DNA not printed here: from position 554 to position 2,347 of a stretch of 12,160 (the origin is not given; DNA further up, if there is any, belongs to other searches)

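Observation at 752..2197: Unrecognised ~260-aa N-terminal domain fused to Sel1-like repeats, in a low-GC gene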

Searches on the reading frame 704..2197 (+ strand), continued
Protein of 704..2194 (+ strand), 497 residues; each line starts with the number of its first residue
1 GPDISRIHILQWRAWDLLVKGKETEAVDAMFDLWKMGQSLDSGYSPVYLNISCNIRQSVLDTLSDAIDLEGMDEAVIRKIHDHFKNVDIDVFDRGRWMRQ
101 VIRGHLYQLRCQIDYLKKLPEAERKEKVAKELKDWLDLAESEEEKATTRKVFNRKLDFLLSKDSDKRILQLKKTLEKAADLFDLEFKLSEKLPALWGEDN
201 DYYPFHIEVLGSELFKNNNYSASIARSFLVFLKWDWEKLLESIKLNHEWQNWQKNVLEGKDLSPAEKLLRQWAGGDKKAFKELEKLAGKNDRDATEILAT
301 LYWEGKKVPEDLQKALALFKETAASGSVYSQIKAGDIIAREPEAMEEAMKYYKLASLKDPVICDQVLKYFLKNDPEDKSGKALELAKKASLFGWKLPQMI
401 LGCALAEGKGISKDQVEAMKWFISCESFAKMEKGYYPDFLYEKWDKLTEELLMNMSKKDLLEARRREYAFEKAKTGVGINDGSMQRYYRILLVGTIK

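Call 43: list_cluster_members(proteins=[P0001, window:752-2194:+, window:791-2194:+, window:6697-8613:-, window:10169-11251:+, window:4662-5309:+, window:3296-4054:-, P0007, P0002])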
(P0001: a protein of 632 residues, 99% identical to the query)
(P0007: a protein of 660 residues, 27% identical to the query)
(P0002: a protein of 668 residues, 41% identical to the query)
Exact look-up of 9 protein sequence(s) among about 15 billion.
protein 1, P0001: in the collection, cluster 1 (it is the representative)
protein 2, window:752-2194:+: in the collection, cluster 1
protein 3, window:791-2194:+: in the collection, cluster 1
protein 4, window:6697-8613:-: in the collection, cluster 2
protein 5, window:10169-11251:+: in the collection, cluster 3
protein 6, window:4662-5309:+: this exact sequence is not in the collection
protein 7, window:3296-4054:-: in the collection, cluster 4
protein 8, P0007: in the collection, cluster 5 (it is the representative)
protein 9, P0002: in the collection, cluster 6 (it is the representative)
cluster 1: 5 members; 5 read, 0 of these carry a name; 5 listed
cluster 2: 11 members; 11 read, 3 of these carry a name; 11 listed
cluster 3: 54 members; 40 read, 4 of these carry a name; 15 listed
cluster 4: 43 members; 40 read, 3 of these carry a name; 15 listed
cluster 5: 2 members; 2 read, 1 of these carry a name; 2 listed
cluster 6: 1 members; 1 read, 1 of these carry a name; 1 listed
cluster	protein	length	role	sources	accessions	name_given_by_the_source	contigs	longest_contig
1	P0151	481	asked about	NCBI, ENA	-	-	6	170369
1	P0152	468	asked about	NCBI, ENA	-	-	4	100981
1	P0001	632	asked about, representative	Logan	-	-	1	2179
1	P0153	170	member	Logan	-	-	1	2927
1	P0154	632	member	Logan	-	-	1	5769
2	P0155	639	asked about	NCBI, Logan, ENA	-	-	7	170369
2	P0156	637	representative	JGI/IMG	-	-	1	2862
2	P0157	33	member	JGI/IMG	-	large subunit ribosomal protein L35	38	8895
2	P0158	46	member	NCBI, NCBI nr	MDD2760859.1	MAG: 50S ribosomal protein L35, partial [Methylomonas sp.] | 50S ribosomal protein L35 [Methylomonas sp.]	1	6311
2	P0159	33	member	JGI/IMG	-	large subunit ribosomal protein L35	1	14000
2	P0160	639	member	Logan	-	-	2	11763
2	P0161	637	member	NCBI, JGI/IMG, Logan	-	-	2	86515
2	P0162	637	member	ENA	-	-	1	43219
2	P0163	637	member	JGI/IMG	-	-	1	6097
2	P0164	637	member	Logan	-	-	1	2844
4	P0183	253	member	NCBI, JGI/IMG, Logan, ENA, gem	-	hypothetical protein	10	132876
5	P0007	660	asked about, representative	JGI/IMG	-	hypothetical protein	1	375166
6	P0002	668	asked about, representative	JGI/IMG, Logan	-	hypothetical protein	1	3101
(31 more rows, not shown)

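Call 44: find_encoding_contigs(protein=window:752-2197:+, flank=10000, max_places=10)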
Protein window:752-2197:+ (481 aa): 5 contigs read that carry it; 3 places shown.
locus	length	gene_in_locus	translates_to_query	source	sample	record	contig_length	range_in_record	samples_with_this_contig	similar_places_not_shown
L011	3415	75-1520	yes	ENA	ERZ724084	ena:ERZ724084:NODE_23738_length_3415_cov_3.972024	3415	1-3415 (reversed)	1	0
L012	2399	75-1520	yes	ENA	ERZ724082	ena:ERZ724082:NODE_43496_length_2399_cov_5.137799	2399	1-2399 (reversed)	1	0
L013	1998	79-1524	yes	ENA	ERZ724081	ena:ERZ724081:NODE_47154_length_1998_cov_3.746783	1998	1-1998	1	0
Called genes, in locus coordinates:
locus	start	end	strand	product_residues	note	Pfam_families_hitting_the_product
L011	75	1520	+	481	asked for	PF08238:Sel1 (faint)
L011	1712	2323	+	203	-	PF01797:Y1_Tnp (faint)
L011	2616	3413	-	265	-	?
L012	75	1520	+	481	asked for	PF08238:Sel1 (faint)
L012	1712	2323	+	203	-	PF01797:Y1_Tnp (faint)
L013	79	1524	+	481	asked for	PF08238:Sel1 (faint)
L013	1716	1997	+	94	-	?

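Call 46: find_encoding_contigs(protein=P0153, flank=10000, max_places=5)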
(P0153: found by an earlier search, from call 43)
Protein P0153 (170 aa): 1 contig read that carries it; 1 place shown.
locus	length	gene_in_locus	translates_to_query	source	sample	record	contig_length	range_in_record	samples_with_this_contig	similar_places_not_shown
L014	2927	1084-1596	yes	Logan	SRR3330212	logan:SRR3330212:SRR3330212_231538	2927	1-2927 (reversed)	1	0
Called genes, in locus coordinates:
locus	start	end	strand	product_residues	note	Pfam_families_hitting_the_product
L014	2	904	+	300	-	?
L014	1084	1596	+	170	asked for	-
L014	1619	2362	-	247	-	PF01695:IstB_IS21, PF20720:nSTAND3 (faint)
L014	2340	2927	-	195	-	?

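Call 47: find_encoding_contigs(protein=P0154, flank=10000, max_places=5)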
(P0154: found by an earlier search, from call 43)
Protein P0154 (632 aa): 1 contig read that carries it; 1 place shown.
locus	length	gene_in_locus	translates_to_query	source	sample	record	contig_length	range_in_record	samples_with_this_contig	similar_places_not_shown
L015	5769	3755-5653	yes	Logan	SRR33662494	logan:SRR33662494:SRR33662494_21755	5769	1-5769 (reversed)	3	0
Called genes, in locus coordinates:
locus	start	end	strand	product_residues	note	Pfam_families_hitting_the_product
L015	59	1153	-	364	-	PF01381:HTH_3 (weak), PF06114:Peptidase_M78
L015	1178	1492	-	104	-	PF05015:HigB-like_toxin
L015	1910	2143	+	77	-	PF09954:DUF2188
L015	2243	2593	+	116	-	-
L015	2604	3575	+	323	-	PF00149:Metallophos, PF12850:Metallophos_2 (faint)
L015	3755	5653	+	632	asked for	PF08238:Sel1 (faint)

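Call 51: predict_structure(alignment_id=A2)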
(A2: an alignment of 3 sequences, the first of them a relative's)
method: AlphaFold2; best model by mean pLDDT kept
length: 632 residues; sequences in the alignment: 3
mean_pLDDT: 76.7   pTM: 0.67
mean pLDDT of the five models: 76.7, 75.7, 69.4, 68.7, 65.8
residues with pLDDT >= 90: 100; 70-90: 376; 50-70: 90; < 50: 66
segments of 3 or more residues with pLDDT < 50: 13-26, 59-70, 108-132, 610-617
pLDDT, mean of each block of 10 residues (from residue 1): 59 45 49 74 83 66 40 67 87 84 59 38 36 63 85 87 89 74 74 81 73 90 78 80 77 84 82 82 84 87 89 81 75 77 72 59 71 71 72 80 86 91 89 89 89 90 87 88 90 86 90 91 86 94 92 90 63 86 89 84 67 47 66 42
secondary structure, 60 per line:
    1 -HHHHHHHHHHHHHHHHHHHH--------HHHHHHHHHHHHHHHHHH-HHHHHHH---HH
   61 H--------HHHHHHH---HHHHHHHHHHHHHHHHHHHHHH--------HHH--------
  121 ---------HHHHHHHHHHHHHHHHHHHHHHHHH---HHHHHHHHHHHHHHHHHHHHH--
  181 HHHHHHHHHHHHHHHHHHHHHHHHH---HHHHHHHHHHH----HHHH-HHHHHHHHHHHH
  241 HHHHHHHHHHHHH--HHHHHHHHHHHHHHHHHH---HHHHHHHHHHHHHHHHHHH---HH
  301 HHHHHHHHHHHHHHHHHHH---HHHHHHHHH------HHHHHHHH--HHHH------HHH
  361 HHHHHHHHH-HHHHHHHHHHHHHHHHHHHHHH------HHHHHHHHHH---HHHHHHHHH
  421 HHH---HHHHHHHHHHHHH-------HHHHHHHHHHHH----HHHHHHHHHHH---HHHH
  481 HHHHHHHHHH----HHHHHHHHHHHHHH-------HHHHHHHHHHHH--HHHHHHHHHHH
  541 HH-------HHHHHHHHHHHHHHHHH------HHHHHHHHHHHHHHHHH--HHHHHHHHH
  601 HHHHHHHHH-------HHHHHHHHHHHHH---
elements in order: H2-21 H30-47 H49-55 H70-76 H80-101 H130-154 H158-178 H181-205 H209-219 H224-227 H229-253 H256-273 H277-295 H299-319 H323-331 H338-345 H348-351 H358-369 H371-392 H399-408 H412-423 H427-439 H447-458 H463-473 H477-490 H495-508 H516-527 H530-542 H550-566 H573-589 H592-609 H617-629

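Call 57: find_encoding_contigs(protein=P0183, flank=10000, max_places=6)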
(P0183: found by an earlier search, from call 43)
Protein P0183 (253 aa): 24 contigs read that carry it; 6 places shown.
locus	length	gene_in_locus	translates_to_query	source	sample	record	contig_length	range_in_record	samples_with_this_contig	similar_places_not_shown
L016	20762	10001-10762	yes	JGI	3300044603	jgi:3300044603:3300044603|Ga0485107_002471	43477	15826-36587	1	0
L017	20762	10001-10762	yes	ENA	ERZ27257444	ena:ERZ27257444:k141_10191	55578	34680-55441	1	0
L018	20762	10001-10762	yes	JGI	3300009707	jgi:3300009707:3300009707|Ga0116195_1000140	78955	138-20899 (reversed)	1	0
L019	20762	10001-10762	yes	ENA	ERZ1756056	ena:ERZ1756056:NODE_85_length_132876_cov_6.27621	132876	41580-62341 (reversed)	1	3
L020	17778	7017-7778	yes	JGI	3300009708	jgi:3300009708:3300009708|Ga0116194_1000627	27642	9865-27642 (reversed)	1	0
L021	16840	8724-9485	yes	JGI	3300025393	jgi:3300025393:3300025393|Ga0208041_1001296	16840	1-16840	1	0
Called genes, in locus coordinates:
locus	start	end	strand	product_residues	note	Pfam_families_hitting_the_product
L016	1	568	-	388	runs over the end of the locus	-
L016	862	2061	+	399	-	PF00079:Serpin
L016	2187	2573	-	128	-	PF15919:HicB_lk_antitox, PF01402:RHH_1 (weak), PF07878:RHH_5 (weak)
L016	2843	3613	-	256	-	PF10127:RlaP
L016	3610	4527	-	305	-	PF10127:RlaP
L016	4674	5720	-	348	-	PF00144:Beta-lactamase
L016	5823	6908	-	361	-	PF01497:Peripla_BP_2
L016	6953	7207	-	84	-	-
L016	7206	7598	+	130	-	-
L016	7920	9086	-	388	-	PF13784:Fic_N, PF02661:Fic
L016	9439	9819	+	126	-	-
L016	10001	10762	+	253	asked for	-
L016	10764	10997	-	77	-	-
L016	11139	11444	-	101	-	PF21716:dnstrm_HI1420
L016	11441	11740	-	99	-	PF05973:Gp49 (weak)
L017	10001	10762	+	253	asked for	-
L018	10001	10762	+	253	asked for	-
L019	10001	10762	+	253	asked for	-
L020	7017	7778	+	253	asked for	-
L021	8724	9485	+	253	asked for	-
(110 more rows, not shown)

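Call 67: fold_search(model_id=the predicted structure, library=pdb)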
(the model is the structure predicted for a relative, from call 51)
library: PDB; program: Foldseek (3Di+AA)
matches with E <= 10: 672; with E <= 0.001: 9
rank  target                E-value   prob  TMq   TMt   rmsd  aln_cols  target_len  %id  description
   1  6ok3_B                2.1e-06  1.00  0.18  0.21  28.2       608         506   13  Crystal structure of Sel1 repeat protein from Oxalobacter formigenes (released 2020-04-15)
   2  4bwr                  7.2e-06  1.00  0.24  0.31  26.6       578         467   14  Crystal structure of c5321: a protective antigen present in uropathogenic Escherichia coli strains displaying an SLR fol (released 2013-07-24)
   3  6deh_A                7.5e-06  1.00  0.26  0.47  21.4       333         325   18  Structure of LpnE Effector Protein from Legionella pneumophila (sp. Philadelphia) (released 2018-12-19)
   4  6ok3_A                1.3e-05  1.00  0.21  0.25  27.9       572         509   14  Crystal structure of Sel1 repeat protein from Oxalobacter formigenes (released 2020-04-15)
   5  6ork_A                6.8e-05  1.00  0.22  0.48  19.1       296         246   18  Crystal structure of Sel1 repeat protein from Oxalobacter formigenes (released 2020-05-06)
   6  6ork_B                1.3e-04  1.00  0.21  0.47   8.7       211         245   21  Crystal structure of Sel1 repeat protein from Oxalobacter formigenes (released 2020-05-06)
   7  6ur7_B                7.5e-04  1.00  0.22  0.47  14.5       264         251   16  Crystal structure of Sel1 repeat protein from Oxalobacter formigenes (released 2020-10-28)
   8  8gel_A                9.4e-04  0.82  0.11  0.13  28.0       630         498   13  Cryo-EM structure of synthetic tetrameric building block sC4 (released 2024-03-13)
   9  8sxq_C                9.8e-04  1.00  0.20  0.33  12.9       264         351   20  Crystal structure of Sel-1 repeat protein LceB from Legionella pneumophila (released 2024-01-24)
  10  1ouv                  1.1e-03  1.00  0.22  0.47  13.3       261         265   18  Helicobacter cysteine rich protein C (HcpC) (released 2004-03-30)
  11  8sxq_B                1.1e-03  1.00  0.23  0.37  23.1       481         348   14  Crystal structure of Sel-1 repeat protein LceB from Legionella pneumophila (released 2024-01-24)
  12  8sxq_A                1.6e-03  1.00  0.23  0.37  22.4       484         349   14  Crystal structure of Sel-1 repeat protein LceB from Legionella pneumophila (released 2024-01-24)
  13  6ur7_A                2.8e-03  1.00  0.23  0.51   8.7       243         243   14  Crystal structure of Sel1 repeat protein from Oxalobacter formigenes (released 2020-10-28)
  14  3e4b_A                3.0e-03  0.98  0.13  0.19  24.9       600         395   13  Crystal structure of AlgK from Pseudomonas fluorescens WCS374r (released 2009-08-25)
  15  7xn7_q                3.0e-03  0.97  0.18  0.14  28.8       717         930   15  RNA polymerase II elongation complex containing Spt4/5, Elf1, Spt6, Spn1 and Paf1C (released 2022-09-07)
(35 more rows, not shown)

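Call 69: list_cluster_members(proteins=[L005:9443-11113:+, L005:11779-13611:+, L005:502-1653:+, L015:2604-3572:+, L006:124-612:+])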
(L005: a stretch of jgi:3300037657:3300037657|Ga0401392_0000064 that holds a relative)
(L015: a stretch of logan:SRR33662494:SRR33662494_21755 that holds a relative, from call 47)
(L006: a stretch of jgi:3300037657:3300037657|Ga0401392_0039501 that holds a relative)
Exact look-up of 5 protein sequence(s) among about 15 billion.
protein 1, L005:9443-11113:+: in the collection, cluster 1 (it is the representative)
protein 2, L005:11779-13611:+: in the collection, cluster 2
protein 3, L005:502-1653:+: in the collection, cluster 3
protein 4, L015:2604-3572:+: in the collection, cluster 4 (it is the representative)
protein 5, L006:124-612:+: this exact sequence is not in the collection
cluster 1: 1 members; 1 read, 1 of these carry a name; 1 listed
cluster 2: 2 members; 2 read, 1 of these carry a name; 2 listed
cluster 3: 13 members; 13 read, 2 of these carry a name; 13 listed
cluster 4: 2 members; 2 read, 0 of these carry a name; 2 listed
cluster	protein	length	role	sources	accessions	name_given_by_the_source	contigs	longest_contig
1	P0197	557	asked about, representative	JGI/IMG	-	ATP-binding cassette ChvD family protein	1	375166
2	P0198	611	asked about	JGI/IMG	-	ATP-binding cassette subfamily B protein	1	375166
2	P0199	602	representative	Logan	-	-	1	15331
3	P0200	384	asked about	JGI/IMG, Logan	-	predicted AAA+ superfamily ATPase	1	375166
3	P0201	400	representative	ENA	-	-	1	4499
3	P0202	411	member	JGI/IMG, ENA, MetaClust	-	\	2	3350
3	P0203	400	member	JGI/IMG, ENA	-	-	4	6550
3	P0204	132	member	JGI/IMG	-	-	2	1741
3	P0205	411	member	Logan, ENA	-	-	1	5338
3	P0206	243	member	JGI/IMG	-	-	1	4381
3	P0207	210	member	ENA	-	-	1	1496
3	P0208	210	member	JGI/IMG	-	-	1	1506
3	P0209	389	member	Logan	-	-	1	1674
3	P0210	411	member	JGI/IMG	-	-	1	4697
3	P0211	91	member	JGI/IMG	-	-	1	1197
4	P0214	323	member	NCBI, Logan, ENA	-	-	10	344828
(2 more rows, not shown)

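Call 71: find_encoding_contigs(protein=P0214, flank=6000, max_places=10)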
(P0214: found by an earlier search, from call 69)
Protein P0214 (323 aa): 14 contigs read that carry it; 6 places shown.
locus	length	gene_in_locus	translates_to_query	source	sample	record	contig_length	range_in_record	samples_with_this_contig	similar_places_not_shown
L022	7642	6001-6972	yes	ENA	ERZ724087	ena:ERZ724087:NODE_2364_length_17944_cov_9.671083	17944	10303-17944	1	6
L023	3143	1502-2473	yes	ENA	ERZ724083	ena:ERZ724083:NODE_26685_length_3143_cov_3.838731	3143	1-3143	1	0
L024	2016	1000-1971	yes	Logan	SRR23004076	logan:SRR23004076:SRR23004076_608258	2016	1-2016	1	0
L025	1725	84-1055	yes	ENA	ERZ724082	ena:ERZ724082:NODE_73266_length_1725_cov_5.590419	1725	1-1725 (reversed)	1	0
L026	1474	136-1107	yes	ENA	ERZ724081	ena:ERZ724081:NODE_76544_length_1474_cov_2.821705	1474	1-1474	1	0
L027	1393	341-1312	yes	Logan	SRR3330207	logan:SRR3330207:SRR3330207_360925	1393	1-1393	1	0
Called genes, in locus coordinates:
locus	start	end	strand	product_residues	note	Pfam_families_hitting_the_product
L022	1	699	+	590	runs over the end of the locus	PF12796:Ank_2 (weak), PF12796:Ank_2, PF00023:Ank (weak), PF12796:Ank_2, PF13637:Ank_4 (weak), PF12796:Ank_2, PF13637:Ank_4, PF00023:Ank (weak), +4 more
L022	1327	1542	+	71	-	-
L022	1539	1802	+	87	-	PF24732:ParE_like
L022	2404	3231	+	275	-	PF00520:Ion_trans, PF07885:Ion_trans_2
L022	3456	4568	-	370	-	PF01381:HTH_3 (weak), PF06114:Peptidase_M78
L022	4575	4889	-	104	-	PF05015:HigB-like_toxin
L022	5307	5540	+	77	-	PF09954:DUF2188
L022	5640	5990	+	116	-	-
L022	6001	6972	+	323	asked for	PF00149:Metallophos, PF12850:Metallophos_2 (faint)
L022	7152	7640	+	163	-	?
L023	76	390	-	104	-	PF05015:HigB-like_toxin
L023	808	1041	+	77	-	PF09954:DUF2188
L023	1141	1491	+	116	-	-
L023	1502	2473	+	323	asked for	PF00149:Metallophos, PF12850:Metallophos_2 (faint)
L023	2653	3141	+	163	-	?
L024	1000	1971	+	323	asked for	PF00149:Metallophos, PF12850:Metallophos_2 (faint)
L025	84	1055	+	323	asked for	PF00149:Metallophos, PF12850:Metallophos_2 (faint)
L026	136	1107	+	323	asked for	PF00149:Metallophos, PF12850:Metallophos_2 (faint)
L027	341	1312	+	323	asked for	PF00149:Metallophos, PF12850:Metallophos_2 (faint)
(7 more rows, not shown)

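Call 74: search_protein_families(library=padloc, proteins=[P0001], max_evalue=0.01)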
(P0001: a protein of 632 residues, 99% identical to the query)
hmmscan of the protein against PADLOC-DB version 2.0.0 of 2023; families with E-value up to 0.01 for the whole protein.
P0001 (632 aa): 0 families

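Call 75: search_protein_families(library=phrogs, proteins=[P0001], max_evalue=0.01)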
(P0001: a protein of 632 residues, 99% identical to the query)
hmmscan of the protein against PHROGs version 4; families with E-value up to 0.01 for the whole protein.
P0001 (632 aa): 1 family
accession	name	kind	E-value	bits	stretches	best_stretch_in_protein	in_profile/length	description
phrog_8741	-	unknown function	1.9e-13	51.4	2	411-470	94-153/380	-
